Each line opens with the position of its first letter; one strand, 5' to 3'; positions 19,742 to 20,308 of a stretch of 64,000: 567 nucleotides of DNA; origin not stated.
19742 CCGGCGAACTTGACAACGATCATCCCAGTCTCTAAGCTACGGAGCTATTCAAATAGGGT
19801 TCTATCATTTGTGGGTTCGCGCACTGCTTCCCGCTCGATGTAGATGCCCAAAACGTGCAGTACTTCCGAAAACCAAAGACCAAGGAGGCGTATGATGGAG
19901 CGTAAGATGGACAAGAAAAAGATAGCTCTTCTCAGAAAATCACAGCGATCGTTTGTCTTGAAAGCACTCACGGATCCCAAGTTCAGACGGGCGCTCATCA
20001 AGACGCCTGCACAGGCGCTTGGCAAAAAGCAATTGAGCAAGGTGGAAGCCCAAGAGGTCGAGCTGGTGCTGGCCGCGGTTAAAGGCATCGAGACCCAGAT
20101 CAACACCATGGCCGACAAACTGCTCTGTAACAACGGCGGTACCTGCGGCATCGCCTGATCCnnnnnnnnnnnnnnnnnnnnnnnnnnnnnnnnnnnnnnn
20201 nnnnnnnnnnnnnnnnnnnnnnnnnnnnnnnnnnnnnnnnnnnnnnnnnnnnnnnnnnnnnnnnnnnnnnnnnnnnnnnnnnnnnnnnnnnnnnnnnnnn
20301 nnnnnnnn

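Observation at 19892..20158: Precursor candidate: long NHLP-like leader, Gly-Gly, and a tiny two-Cys C-terminal tail (CNNGG-TCGIA)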

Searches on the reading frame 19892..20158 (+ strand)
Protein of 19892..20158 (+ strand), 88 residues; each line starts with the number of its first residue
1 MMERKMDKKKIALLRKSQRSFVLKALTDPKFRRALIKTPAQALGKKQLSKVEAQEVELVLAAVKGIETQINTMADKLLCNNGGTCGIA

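Call 4: search_protein_families(library=ncbifam, proteins=[window:19892-20158:+], max_evalue=0.01)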
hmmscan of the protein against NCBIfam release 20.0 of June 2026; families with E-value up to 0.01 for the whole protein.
window:19892-20158:+ (88 aa): 3 families
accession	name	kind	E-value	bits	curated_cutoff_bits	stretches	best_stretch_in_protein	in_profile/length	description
NF038399.1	NH_RiPP_Os17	domain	6.2e-06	26.2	40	1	21-54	6-41/63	Os1348 family NHLP clan protein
NF038175.1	IniB_NTERM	domain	0.00084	19.2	40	1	21-63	5-47/49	IniB N-terminal domain-containing protein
TIGR03793.1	leader_NHLP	domain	0.0057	16.5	50.9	1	18-50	6-38/77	NHLP leader peptide family RiPP precursor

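Call 5: search_protein_families(library=pfam, proteins=[window:19892-20158:+], max_evalue=0.1)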
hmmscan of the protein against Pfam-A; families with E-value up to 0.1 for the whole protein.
window:19892-20158:+ (88 aa): 3 families
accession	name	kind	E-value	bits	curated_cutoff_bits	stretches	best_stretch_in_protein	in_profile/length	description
PF19398.4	DurB-like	-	0.03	15.1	26.6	1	19-82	4-70/81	Lantibiotic duramycin B-like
PF02979.21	NHase_alpha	-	0.034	14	27.2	1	15-59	38-82/184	Nitrile hydratase, alpha chain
PF14407.11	Frankia_peptide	-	0.057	14.2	48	1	22-44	6-28/63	Ribosomally synthesized peptide prototyped by Frankia Franean1_4349.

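Call 6: find_homologous_proteins(query=window:19892-20158:+, max_evalue=10)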
Query window:19892-20158:+ (88 aa): 6 proteins with E <= 10 among 6 candidates.
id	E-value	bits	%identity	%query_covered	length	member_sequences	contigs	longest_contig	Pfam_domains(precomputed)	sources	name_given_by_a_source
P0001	5.4e-47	174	100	99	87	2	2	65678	-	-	-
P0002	2.3e-20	90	61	94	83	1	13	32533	-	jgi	jgi:hypothetical protein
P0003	8.4e-19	85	64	76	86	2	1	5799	-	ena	-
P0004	2.4e-18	84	61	81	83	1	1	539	-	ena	-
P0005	4.5e-16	76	62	74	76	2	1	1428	-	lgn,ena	-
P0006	2.3e-14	71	55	74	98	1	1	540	PF02979.22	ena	-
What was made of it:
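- Checked: It has homologues at E = 1e-14 to 1e-20 from a single-sequence search (call 6).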

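Call 8: find_encoding_contigs(protein=P0002, flank=8000, max_places=6)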
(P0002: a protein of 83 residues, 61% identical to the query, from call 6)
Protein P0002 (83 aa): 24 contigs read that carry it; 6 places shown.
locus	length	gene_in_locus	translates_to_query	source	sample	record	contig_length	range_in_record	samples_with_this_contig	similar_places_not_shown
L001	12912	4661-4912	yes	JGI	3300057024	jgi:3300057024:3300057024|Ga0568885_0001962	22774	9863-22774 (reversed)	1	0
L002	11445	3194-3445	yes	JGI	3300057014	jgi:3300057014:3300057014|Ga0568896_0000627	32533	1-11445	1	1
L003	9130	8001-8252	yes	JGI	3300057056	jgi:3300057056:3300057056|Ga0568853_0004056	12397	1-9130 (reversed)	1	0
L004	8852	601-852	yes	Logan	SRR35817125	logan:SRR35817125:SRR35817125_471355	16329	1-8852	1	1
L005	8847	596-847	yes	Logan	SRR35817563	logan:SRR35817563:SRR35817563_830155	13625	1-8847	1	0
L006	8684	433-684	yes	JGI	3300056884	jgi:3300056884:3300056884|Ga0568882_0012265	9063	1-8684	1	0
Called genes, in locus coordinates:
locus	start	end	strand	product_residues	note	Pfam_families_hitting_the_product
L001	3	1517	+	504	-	?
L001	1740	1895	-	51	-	-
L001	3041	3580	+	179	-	PF12844:HTH_19 (weak), PF13560:HTH_31, PF01381:HTH_3, PF07883:Cupin_2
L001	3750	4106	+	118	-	PF05930:Phage_AlpA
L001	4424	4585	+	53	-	-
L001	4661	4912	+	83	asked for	-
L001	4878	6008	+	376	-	PF04055:Radical_SAM, PF13353:Fer4_12 (weak)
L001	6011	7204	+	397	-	PF04055:Radical_SAM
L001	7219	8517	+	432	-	PF02310:B12-binding, PF04055:Radical_SAM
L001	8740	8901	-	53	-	PF10262:Rdx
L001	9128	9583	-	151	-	PF02607:B12-binding_2, PF02310:B12-binding (weak)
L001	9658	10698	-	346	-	PF00155:Aminotran_1_2, PF01212:Beta_elim_lyase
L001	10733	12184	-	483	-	PF06253:MTTB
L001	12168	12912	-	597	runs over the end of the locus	PF02538:Hydantoinase_B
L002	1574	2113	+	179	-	PF12844:HTH_19 (weak), PF13560:HTH_31, PF01381:HTH_3, PF07883:Cupin_2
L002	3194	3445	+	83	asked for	-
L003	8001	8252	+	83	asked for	-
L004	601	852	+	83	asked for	-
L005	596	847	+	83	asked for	-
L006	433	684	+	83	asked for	-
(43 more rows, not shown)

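Call 9: find_encoding_contigs(protein=P0003, flank=8000, max_places=4)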
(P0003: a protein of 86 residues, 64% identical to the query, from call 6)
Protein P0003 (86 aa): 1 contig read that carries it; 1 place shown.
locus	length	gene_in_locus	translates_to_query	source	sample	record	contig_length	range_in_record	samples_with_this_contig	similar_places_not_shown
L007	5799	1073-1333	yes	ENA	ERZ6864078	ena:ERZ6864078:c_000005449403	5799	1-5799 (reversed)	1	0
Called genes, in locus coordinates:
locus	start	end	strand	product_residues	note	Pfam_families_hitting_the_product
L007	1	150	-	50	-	?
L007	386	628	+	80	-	PF02796:HTH_7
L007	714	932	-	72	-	-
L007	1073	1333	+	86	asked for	-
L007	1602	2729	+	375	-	PF13353:Fer4_12, PF04055:Radical_SAM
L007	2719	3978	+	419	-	PF04055:Radical_SAM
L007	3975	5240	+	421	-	PF02310:B12-binding, PF04055:Radical_SAM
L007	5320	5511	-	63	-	-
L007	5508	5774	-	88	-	PF21983:NikA-like (weak)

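Call 11: find_related_loci(query=A1, collection=genome_contigs, flank=8000)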
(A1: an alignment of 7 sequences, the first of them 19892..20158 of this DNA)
Query A1 (88 aa) in genome_contigs; peptide patterns used: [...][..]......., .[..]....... (x = any residue, [..] = any of these).
42 stretches matched a pattern; 8 encode a relative of the query (tblastn E <= 1e-3); 8 distinct loci.
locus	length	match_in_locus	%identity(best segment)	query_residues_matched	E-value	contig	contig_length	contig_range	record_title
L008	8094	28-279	54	6-88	6e-24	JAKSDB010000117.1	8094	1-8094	MAG: Chlorobiales bacterium isolate MAG.374 k141_9137771, whole genome shotgun sequence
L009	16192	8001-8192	61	16-79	6e-23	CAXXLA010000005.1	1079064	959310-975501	MAG: Smithellaceae bacterium isolate 28a06b0b-966f-4d1b-b133-abbbdd0ba6e7 genome assembly, contig: contig_5, whole genom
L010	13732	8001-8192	58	16-79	3e-21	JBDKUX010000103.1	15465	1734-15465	MAG: Smithella sp. isolate 8_bin.29 c_000000980300, whole genome shotgun sequence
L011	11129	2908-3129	46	6-79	3e-17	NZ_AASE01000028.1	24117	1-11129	Chlorobium ferrooxidans DSM 13031 ctg39, whole genome shotgun sequence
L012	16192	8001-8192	48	16-80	3e-13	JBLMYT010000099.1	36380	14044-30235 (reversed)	MAG: Candidatus Omnitrophota bacterium isolate MAG222 PRJNA951521_bin77_renamed_98, whole genome shotgun sequence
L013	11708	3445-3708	34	10-88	3e-12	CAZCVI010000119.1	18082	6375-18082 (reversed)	MAG TPA_asm: uncultured Clostridia bacterium isolate binchicken_co113_160 genome assembly, contig: NODE_3539_length_1808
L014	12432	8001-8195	32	14-79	6e-7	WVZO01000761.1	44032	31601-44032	MAG: Candidatus Aminicenantes bacterium isolate CS4-C025 C_merged_R1_(paired)_contig_50141, whole genome shotgun sequenc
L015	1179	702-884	31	18-79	2e-6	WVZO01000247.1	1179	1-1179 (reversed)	MAG: Candidatus Aminicenantes bacterium isolate CS4-C025 C_merged_R1_(paired)_contig_140711, whole genome shotgun sequen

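Call 16: search_protein_representatives(alignment_id=A1)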
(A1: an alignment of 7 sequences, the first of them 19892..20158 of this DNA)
Query: 7 sequences, 89 profile positions. Proteins with E-value up to 0.001 (for the whole library): 88; up to 1e-10: 49; up to 1e-30: 2. The best 88 are listed.
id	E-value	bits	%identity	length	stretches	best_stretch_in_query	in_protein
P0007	2.8e-73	257.8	-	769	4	14-89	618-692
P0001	2.1e-40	152.5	-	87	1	3-89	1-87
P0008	4.2e-29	116.2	-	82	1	11-89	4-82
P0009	3.4e-26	106.9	-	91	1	4-89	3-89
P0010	5.5e-26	106.3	-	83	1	12-88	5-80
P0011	2.2e-25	104.3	-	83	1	8-89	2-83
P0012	1.6e-24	101.6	-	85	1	13-89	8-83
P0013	3.3e-24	100.5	-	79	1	15-85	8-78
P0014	6.6e-24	99.6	-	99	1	7-89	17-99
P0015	1.1e-23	98.9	-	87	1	10-88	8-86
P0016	3.9e-23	97.1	-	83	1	4-82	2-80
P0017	1.3e-22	95.4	-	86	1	13-83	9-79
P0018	1.8e-22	95.0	-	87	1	14-89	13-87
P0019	2.5e-20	88.1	-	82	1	10-89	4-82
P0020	3.8e-20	87.5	-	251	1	18-86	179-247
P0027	6.9e-18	80.3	-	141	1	1-89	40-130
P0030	1.4e-17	79.3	-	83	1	16-89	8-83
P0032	3.6e-17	78.0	-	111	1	12-89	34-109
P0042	3.4e-15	71.6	-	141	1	13-89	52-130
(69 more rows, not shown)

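Call 25: find_related_loci(query=A1, collection=metagenome_contigs, flank=7000)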
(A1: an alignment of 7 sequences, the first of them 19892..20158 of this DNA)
Query A1 (88 aa) in metagenome_contigs; peptide patterns used: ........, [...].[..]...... (x = any residue, [..] = any of these).
181 stretches matched a pattern; 40 encode a relative of the query (tblastn E <= 1e-3); 40 distinct loci.
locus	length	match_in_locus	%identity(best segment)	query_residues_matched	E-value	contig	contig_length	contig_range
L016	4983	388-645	53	2-88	7e-25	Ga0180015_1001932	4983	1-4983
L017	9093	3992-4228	52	10-88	5e-24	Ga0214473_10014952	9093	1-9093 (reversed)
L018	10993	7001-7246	55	6-88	4e-24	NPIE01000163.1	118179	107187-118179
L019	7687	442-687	55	6-88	5e-24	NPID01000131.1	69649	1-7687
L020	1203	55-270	58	18-88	3e-23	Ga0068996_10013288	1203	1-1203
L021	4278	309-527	55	15-88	2e-22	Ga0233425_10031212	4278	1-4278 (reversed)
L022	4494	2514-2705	58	16-79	4e-22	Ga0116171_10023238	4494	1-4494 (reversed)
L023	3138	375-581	55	15-87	5e-22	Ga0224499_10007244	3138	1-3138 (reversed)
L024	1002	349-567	53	12-88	2e-22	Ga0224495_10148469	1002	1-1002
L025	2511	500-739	52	7-88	5e-22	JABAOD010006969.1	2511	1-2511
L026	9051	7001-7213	51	18-88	7e-22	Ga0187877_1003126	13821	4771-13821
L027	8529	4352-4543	61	16-79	2e-21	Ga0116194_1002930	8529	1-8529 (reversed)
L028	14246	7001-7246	48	5-87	1e-21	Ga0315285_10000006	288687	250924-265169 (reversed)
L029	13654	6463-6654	61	16-79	2e-21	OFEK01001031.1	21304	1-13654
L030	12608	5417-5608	61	16-79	2e-21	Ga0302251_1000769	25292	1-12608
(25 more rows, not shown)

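Call 30: list_cluster_members(proteins=[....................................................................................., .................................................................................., P0008, P0014, P0018, P0030, P0011, P0019, P0009, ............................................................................])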
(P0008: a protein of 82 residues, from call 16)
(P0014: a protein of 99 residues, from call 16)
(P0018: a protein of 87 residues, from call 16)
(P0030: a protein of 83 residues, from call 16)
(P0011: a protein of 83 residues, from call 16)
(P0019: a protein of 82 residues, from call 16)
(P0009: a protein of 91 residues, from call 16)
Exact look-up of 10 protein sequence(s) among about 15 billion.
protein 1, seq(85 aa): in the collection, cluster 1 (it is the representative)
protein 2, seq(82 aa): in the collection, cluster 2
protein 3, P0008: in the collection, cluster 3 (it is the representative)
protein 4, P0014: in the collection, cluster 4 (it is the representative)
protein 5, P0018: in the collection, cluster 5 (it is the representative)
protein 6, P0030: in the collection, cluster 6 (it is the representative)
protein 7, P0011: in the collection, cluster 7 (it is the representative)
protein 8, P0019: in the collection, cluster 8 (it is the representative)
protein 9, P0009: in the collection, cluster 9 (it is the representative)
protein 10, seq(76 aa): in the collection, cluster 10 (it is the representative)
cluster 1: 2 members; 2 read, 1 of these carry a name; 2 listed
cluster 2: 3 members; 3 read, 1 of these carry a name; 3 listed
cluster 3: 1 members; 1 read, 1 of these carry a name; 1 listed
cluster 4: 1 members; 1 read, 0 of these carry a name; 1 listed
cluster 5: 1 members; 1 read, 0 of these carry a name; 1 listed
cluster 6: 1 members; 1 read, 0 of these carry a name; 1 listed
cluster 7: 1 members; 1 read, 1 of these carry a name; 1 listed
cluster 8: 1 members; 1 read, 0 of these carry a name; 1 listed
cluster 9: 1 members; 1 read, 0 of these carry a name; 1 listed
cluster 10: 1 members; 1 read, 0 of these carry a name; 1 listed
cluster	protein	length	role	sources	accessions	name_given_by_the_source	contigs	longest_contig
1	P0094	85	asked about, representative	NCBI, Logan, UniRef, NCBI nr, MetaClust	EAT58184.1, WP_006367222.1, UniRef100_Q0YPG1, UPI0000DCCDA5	hypothetical protein [Chlorobium ferrooxidans] | Uncharacterized protein n=1 Tax=Chlorobium ferrooxidans DSM 13031 TaxID=377431 ... | status=active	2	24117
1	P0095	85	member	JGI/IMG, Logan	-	-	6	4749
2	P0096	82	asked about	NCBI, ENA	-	-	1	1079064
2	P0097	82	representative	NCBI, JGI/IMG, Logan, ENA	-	hypothetical protein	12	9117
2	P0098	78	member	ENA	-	-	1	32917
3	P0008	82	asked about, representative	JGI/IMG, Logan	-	hypothetical protein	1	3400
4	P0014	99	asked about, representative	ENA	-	-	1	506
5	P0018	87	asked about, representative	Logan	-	-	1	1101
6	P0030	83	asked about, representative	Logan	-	-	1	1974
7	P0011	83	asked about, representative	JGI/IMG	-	hypothetical protein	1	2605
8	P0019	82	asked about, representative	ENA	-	-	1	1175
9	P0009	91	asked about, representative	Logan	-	-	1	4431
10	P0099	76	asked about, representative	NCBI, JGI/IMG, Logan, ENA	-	-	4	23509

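Call 41: find_encoding_contigs(protein=P0001, flank=3000, max_places=3)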
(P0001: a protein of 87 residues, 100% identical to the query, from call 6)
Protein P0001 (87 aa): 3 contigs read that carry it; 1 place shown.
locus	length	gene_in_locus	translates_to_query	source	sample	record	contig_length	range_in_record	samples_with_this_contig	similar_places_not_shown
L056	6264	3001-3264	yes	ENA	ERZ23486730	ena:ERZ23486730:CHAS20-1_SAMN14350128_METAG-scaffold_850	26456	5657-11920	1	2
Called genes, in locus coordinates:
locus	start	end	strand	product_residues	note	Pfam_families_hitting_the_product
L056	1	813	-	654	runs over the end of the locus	PF02012:BNR (faint), PF14870:PSII_BNR (weak), PF15902:Sortilin-Vps10 (faint), PF14870:PSII_BNR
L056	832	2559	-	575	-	PF14870:PSII_BNR (weak), PF02012:BNR (faint), PF15902:Sortilin-Vps10 (faint), PF14870:PSII_BNR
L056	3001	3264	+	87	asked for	-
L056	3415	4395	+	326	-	PF04055:Radical_SAM (weak)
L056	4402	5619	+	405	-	PF04055:Radical_SAM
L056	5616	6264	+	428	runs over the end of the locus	PF02310:B12-binding, PF04055:Radical_SAM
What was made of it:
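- Checked: There are two adjacent ATGs at 19892 and 19895, and a public gene call uses the second, giving 87 aa (calls 6, 41).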

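Call 42: predict_structure(alignment_id=A1)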
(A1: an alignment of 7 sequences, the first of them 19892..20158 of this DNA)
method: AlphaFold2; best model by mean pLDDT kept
length: 88 residues; sequences in the alignment: 7
mean_pLDDT: 84.2   pTM: 0.65
mean pLDDT of the five models: 84.2, 80.2, 79.2, 77.1, 68.6
residues with pLDDT >= 90: 42; 70-90: 33; 50-70: 8; < 50: 5
segments of 3 or more residues with pLDDT < 50: 1-3
pLDDT, mean of each block of 10 residues (from residue 1): 64 85 92 92 90 91 93 86 59
secondary structure, 60 per line:
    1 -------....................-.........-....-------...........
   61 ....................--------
elements in order: H8-27 H29-37 H39-42 H50-80
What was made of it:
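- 19943..20125 (+): Conserved helical recognition domain, residues 18-78. Motifs: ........, L..P..AL, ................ and (A)D(E/K)LL. It is remotely NHLP-clan-like in its first ~35 residues only. AlphaFold2 helices 8-27, 29-37, 39-42 and 50-80, pLDDT about 90 (call 42).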

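Call 46: fold_search(model_id=the predicted structure, library=pdb)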
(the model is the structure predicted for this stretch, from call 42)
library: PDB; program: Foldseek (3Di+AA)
matches with E <= 10: 51; with E <= 0.001: 0
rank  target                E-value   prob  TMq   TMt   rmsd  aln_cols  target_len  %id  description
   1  6rgz_A                1.8e+00  0.28  0.41  0.18  13.1        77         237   18  Revisiting pH-gated conformational switch. Complex HK853-RR468 pH 6.5 (released 2020-02-19)
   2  9fso_W                2.7e+00  0.18  0.33  0.14  14.1        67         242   30  Human RNA Polymerase III Class III Open Pre-initiation Complex 1 (OC1) (released 2025-01-15)
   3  5uht_A                2.8e+00  0.21  0.41  0.18  11.3        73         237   18  Structure of the Thermotoga maritima HK853-BeF3-RR468 complex at pH 5.0 (released 2017-12-27)
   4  2f1m_A                2.8e+00  0.09  0.26  0.13   8.3        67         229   21  Conformational flexibility in the multidrug efflux system protein AcrA (released 2006-03-21)
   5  2bsk_F                3.8e+00  0.16  0.38  0.50  10.8        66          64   15  Crystal structure of the TIM9 Tim10 hexameric complex (released 2006-01-04)
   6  4v4n_AW               3.8e+00  0.12  0.28  0.37   9.4        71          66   14  Structure of the Methanococcus jannaschii ribosome-SecYEBeta channel complex (released 2014-07-09)
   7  3dge_A                4.1e+00  0.16  0.42  0.19  11.2        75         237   17  Structure of a histidine kinase-response regulator complex reveals insights into Two-component signaling and a novel c (released 2009-07-07)
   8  6rfv_B                4.1e+00  0.15  0.41  0.18  10.7        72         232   17  Revisiting pH-gated conformational switch. Complex HK853-RR468 pH 7 (released 2020-02-19)
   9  6rh7_A                4.1e+00  0.15  0.41  0.18  12.5        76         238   18  Revisiting pH-gated conformational switch. Complex HK853 mutant H260A -RR468 mutant D53A pH 7.5 (released 2020-02-19)
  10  4hr1_A                4.1e+00  0.10  0.35  0.28  15.3        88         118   20  Structure of PAV1-137, a protein from the virus PAV1 that infects Pyrococcus abyssi. (released 2013-06-19)
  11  6dk8_E                4.6e+00  0.25  0.44  0.19   3.8        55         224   24  RetS kinase region without cobalt (released 2019-03-20)
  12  2f1m_D                4.6e+00  0.07  0.25  0.13   8.3        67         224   21  Conformational flexibility in the multidrug efflux system protein AcrA (released 2006-03-21)
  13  4adx_V                4.9e+00  0.12  0.30  0.38   5.2        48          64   23  The Cryo-EM Structure of the Archaeal 50S Ribosomal Subunit in Complex with Initiation Factor 6 (released 2012-02-08)
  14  6dk8_C                5.2e+00  0.25  0.45  0.19   3.8        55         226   24  RetS kinase region without cobalt (released 2019-03-20)
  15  4non_B                5.2e+00  0.15  0.34  0.14   6.5        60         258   17  Crystal structure of GDP-bound A143S mutant of the S. thermophilus FeoB G-domain (released 2014-04-02)
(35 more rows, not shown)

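Call 50: find_homologous_proteins(query=A2, max_evalue=0.001)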
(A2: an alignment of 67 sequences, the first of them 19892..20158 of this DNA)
Query A2 (67 sequences) (88 aa, profile of the alignment): 266 proteins with E <= 0.001 among 2877 candidates; the best 120 are listed.
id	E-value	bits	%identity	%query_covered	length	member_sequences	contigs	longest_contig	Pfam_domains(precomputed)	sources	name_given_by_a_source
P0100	3.1e-30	121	54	94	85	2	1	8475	-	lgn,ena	-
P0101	1.2e-29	120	59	83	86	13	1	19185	-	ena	-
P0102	1.3e-29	120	57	90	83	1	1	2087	-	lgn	-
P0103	1.6e-29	119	55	99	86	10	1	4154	-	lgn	-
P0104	2.7e-29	118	51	94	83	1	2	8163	-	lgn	-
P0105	7.3e-29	117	56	83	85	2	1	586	-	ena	-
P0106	7.3e-29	117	55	84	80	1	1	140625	-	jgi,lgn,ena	-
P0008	9.4e-29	117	57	82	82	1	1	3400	-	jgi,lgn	jgi:hypothetical protein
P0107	1.0e-28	117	54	94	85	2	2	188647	-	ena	-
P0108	1.7e-28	116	57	80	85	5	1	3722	-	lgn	-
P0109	2.2e-28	116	51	93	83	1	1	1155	-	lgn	-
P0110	3.4e-28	115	54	84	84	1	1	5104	-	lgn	-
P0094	3.9e-28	115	46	84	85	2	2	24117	-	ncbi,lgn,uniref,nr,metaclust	ncbi:hypothetical protein [Chlorobium ferrooxidans]|uniref:Uncharacterized protein n=1 Tax=Chlorobiu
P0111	4.9e-28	114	58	83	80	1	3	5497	-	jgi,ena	jgi:hypothetical protein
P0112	6.4e-28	114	59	83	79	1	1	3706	-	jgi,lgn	jgi:hypothetical protein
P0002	1.0e-26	110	61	94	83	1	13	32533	-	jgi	jgi:hypothetical protein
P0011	1.1e-26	110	55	84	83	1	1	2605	-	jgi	jgi:hypothetical protein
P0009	1.6e-26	110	55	83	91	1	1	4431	-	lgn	-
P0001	9.4e-26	107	100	99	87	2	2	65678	-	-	-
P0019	3.7e-24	102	50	80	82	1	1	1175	-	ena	-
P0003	4.2e-24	102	64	76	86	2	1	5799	-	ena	-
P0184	4.7e-24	102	48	73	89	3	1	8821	-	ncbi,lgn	ncbi:MAG: hypothetical protein WC379_16165 [Methanoregula sp.]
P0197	3.4e-23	99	49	93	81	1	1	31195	-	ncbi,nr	ncbi:MAG: hypothetical protein K6T75_01335 [Acetobacteraceae bacterium]|nr:hypothetical protein [Ace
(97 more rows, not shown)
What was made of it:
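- Checked: A profile search of 1.84 billion representatives found 88 clusters (call 16), and a second profile search found 266 clusters at 90% identity (call 50).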

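Call 52: find_encoding_contigs(protein=P0007, flank=8000, max_places=3)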
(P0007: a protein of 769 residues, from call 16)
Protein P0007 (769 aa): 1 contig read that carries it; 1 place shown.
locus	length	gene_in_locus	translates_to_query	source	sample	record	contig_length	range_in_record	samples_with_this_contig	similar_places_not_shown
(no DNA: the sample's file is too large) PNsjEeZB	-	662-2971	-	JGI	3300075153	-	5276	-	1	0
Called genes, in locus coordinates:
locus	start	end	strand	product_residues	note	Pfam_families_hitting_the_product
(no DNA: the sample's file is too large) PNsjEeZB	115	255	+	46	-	-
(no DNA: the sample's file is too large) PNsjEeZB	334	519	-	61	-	-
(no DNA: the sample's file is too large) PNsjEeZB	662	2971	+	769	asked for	PF13620:CarboxypepD_reg, PF19398:DurB-like (faint), PF02979:NHase_alpha (faint), PF14407:Frankia_peptide (faint)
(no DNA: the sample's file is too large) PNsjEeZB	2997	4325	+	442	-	PF13353:Fer4_12 (faint), PF04055:Radical_SAM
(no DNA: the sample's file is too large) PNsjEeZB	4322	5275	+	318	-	?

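Call 53: find_encoding_contigs(protein=P0042, flank=8000, max_places=3)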
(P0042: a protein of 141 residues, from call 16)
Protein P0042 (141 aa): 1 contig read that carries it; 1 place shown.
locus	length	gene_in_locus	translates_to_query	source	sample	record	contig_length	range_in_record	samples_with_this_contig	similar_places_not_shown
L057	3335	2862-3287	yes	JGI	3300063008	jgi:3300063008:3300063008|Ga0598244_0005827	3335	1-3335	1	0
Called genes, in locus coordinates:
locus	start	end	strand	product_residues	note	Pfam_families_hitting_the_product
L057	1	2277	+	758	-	?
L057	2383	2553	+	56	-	-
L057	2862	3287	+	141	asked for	-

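Call 54: find_encoding_contigs(protein=P0027, flank=8000, max_places=3)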
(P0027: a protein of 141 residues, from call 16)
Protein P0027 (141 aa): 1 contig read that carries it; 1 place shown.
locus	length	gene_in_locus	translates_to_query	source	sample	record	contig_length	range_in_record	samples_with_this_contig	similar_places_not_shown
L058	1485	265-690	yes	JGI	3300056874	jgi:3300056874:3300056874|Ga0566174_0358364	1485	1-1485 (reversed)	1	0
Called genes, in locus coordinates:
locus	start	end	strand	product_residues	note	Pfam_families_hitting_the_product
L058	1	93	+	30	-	?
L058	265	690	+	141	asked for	-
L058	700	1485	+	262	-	?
